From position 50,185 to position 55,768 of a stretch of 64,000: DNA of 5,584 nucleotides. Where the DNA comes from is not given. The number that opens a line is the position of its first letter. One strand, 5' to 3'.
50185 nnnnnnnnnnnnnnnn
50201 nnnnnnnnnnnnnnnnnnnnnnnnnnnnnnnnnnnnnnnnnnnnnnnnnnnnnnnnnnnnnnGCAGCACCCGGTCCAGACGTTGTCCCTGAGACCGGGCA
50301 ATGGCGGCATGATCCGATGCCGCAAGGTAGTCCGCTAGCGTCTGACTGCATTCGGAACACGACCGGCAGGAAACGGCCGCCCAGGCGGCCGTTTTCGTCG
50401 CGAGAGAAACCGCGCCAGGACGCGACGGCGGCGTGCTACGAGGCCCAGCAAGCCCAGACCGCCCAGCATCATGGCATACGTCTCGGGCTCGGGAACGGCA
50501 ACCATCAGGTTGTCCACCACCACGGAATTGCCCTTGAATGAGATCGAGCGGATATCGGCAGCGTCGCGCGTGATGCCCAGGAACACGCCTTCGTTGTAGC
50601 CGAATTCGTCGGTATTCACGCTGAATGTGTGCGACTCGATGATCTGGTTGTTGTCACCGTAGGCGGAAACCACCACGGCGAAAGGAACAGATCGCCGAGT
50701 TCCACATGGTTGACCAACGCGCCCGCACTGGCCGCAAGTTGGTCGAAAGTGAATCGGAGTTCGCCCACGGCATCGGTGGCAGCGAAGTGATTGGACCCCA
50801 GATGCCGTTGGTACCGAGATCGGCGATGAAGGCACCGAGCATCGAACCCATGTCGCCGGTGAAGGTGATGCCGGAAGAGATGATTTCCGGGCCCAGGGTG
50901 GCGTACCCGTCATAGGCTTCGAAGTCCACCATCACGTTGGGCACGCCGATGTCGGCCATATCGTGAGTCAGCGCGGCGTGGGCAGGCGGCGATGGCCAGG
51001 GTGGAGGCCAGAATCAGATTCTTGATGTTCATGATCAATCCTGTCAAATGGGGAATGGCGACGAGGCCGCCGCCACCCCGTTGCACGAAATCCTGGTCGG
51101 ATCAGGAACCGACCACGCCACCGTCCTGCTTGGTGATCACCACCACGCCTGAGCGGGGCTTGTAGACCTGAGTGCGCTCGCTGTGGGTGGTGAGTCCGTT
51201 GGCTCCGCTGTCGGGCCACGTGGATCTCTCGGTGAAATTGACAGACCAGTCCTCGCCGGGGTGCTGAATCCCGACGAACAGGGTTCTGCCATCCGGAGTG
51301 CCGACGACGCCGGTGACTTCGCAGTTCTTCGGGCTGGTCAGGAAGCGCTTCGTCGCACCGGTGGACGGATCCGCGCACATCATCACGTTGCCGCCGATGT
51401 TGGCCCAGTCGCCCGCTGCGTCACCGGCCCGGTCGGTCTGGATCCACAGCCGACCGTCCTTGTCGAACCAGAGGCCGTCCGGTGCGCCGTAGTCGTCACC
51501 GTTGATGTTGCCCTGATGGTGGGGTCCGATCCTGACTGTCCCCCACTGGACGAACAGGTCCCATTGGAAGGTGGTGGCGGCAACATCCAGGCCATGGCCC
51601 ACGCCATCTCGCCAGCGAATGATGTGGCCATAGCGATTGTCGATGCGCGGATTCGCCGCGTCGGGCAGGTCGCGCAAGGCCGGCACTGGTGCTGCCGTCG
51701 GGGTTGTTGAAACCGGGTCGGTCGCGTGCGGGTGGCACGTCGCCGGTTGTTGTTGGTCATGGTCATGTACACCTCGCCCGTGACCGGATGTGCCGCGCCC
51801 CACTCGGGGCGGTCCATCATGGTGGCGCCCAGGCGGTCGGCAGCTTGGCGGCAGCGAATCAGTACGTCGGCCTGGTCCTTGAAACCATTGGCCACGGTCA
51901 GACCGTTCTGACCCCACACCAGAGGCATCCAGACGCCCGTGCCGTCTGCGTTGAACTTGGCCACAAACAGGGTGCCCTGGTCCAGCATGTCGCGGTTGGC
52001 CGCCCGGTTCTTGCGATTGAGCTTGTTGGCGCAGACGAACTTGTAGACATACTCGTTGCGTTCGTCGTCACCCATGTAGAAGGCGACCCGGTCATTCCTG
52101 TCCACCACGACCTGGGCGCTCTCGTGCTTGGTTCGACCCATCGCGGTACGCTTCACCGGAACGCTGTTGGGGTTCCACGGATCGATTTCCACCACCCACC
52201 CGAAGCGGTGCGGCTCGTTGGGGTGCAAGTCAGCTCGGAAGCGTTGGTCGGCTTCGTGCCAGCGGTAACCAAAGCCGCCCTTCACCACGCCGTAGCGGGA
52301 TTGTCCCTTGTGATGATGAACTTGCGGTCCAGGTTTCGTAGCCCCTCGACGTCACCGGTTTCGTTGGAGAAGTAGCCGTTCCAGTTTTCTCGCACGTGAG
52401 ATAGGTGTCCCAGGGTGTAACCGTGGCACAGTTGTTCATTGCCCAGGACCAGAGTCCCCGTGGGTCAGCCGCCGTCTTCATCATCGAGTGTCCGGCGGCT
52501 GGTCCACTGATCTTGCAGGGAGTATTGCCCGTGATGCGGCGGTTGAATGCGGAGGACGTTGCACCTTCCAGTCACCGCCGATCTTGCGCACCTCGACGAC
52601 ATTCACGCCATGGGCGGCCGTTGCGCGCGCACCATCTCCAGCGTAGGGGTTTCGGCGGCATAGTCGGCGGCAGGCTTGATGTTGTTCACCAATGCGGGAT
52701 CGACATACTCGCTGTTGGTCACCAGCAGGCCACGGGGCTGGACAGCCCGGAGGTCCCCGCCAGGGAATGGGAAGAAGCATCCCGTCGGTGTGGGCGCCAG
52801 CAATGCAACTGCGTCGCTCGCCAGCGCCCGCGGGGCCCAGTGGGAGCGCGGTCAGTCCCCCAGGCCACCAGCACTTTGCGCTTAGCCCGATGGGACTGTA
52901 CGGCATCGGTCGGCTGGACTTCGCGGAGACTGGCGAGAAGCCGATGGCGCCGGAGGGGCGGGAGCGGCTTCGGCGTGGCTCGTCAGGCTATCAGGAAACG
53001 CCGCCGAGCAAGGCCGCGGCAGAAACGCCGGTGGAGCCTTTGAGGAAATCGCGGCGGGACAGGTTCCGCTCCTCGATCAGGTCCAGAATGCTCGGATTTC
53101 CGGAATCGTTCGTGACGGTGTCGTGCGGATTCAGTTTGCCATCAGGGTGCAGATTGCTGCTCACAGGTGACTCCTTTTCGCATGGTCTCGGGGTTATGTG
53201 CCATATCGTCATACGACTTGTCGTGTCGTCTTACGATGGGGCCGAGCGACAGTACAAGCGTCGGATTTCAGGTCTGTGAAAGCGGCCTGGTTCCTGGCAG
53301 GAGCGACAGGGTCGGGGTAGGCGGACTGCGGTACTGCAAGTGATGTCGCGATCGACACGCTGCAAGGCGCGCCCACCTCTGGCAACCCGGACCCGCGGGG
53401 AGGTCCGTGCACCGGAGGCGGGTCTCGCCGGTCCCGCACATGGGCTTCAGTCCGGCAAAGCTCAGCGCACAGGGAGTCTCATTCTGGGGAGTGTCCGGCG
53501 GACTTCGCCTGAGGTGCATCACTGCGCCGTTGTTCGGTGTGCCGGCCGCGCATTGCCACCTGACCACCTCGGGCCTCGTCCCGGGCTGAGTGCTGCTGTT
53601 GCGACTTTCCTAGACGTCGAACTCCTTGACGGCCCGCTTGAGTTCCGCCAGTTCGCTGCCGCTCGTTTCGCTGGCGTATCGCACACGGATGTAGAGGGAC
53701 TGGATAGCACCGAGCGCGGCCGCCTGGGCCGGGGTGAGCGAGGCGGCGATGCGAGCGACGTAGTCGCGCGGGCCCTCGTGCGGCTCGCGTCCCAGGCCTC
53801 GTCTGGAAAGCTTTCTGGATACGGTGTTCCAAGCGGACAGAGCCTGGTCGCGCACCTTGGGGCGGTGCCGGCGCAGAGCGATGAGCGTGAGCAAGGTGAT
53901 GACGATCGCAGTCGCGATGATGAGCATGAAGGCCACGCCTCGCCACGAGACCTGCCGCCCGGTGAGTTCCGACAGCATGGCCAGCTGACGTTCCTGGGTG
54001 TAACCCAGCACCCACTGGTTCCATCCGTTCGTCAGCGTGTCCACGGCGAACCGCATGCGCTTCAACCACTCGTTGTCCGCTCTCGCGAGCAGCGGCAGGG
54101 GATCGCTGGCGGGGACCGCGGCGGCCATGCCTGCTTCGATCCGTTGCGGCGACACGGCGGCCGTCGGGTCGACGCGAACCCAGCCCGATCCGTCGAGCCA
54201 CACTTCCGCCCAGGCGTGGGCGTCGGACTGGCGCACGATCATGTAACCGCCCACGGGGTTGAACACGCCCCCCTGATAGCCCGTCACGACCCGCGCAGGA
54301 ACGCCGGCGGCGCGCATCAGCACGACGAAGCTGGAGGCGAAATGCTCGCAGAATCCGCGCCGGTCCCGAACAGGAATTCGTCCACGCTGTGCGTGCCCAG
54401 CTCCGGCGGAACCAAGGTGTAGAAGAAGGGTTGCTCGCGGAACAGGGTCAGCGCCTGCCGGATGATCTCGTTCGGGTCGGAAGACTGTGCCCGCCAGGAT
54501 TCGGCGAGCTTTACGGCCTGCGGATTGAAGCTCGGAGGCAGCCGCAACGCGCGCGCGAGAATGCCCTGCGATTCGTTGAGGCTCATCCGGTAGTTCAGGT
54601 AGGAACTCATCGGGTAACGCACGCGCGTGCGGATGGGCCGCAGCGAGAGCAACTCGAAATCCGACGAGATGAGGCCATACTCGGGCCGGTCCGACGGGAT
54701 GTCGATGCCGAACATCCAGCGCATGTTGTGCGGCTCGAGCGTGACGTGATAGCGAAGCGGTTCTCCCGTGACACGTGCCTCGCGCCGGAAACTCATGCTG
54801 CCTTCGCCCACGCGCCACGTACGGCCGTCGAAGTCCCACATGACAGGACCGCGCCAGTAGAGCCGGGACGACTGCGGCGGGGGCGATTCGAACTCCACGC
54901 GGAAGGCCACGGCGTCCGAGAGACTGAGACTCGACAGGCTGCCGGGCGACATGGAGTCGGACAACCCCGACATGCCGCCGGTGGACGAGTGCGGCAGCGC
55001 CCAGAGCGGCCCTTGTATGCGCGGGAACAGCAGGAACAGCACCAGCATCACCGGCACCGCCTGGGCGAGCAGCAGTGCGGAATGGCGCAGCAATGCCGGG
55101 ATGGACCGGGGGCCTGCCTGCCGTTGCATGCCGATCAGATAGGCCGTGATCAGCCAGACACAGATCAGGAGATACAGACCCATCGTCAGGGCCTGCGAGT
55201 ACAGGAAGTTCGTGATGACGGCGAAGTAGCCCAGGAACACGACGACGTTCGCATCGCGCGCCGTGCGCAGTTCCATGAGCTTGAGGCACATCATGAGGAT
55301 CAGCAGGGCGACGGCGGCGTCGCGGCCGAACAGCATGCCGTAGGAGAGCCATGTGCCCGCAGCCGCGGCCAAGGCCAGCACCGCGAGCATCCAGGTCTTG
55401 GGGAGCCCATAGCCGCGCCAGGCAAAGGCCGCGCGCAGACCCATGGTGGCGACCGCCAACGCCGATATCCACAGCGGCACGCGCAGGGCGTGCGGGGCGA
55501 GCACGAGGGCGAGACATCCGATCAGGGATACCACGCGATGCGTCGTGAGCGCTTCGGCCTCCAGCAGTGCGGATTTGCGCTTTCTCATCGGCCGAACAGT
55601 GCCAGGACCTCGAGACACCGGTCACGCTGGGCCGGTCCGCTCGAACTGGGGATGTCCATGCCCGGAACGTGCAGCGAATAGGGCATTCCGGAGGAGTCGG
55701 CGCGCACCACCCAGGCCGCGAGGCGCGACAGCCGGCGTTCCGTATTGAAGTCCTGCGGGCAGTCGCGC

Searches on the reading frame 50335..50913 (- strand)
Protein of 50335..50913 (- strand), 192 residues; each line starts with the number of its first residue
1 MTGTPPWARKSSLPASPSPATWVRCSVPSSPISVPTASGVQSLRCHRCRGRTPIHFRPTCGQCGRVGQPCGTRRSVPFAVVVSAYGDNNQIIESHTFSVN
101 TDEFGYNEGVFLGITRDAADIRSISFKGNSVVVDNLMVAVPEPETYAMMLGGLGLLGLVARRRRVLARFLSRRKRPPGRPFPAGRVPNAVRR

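Call 65: search_protein_families(library=pfam, proteins=[window:50335-50913:-])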
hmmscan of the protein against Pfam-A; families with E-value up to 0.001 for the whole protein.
window:50335-50913:- (192 aa): 1 family
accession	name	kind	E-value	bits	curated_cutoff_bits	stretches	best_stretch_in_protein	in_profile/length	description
PF07589.16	PEP-CTERM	-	4.4e-09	36.5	20.7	1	139-163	1-24/24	PEP-CTERM motif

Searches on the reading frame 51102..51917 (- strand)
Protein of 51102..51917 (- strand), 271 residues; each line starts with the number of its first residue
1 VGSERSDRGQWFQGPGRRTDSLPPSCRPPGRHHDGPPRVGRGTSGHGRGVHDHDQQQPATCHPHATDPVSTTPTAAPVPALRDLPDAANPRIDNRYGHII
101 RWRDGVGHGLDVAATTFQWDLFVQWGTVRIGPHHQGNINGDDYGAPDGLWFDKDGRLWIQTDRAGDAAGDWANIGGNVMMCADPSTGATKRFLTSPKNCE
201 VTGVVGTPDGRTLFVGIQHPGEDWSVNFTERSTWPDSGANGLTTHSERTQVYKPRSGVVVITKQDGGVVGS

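Call 65: search_protein_families(library=pfam, proteins=[window:51102-51917:-])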
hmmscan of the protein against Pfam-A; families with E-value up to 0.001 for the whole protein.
window:51102-51917:- (271 aa): 1 family
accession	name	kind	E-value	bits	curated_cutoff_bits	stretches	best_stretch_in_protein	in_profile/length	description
PF05787.19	PhoX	-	6.8e-36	124.9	24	1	86-221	373-515/515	Alkaline phosphatase PhoX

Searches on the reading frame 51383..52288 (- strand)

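Call 65: search_protein_families(library=pfam, proteins=[window:51383-52288:-])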
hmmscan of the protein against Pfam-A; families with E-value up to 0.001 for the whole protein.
window:51383-52288:- (301 aa): 1 family
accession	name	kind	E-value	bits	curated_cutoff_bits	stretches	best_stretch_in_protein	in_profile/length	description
PF05787.19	PhoX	-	2.1e-61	209.1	24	1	8-195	201-376/515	Alkaline phosphatase PhoX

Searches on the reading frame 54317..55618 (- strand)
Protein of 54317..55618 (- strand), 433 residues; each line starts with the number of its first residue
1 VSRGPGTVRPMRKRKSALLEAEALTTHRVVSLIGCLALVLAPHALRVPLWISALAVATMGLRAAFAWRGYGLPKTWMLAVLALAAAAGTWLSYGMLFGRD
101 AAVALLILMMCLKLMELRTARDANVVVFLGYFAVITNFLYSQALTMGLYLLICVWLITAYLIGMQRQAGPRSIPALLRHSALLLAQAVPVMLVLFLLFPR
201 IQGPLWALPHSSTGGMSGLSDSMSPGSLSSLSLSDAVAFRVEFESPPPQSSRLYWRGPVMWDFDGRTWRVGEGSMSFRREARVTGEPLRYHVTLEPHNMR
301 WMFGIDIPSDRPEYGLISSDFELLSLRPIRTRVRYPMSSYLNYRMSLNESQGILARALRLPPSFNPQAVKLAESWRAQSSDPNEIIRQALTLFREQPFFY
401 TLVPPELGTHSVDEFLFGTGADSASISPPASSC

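Call 65: search_protein_families(library=pfam, proteins=[window:54317-55618:-])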
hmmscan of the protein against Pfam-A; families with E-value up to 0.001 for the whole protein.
window:54317-55618:- (433 aa): 1 family
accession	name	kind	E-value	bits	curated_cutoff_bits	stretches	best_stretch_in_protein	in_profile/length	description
PF11992.13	TgpA_N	-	4.9e-79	266.2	30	1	33-344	3-331/333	TgpA N-terminal domain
